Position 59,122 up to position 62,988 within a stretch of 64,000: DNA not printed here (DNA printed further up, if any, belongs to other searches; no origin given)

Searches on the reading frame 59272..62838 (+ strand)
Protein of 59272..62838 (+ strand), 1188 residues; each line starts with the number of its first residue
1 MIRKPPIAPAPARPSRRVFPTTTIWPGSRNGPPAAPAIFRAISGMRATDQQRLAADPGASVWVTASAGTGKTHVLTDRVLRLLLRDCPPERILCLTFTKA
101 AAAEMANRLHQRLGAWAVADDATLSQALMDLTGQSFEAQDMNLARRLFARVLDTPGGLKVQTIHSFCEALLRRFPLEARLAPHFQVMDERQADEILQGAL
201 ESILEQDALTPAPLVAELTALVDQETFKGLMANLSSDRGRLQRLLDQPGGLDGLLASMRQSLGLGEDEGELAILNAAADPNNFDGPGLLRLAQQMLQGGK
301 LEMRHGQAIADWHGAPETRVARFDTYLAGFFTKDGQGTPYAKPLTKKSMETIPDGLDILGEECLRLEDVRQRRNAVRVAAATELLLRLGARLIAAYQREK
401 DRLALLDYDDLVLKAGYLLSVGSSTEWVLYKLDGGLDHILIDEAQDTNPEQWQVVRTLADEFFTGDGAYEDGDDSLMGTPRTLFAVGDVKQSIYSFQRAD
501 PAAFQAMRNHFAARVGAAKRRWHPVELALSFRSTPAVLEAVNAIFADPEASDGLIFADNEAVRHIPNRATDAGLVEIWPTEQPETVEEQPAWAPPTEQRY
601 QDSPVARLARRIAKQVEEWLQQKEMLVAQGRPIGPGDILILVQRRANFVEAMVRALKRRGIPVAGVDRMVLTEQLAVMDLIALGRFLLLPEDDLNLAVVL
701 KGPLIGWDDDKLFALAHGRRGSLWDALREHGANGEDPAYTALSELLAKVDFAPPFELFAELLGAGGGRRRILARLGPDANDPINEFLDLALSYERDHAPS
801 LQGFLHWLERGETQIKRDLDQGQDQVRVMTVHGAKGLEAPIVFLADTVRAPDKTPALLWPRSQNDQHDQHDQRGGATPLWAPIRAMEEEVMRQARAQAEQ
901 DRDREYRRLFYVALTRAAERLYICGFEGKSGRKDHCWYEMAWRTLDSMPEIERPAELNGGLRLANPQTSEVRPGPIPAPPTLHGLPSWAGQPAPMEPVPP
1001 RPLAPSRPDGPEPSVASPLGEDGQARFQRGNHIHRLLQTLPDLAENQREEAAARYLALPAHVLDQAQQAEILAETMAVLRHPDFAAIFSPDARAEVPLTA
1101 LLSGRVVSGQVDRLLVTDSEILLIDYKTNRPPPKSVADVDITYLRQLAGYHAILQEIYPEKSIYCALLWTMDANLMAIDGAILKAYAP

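Call 68: find_encoding_contigs(protein=window:59272-62838:+, flank=10000, max_places=3)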
Protein window:59272-62838:+ (1188 aa): no gene with exactly this product is on record in the collection.
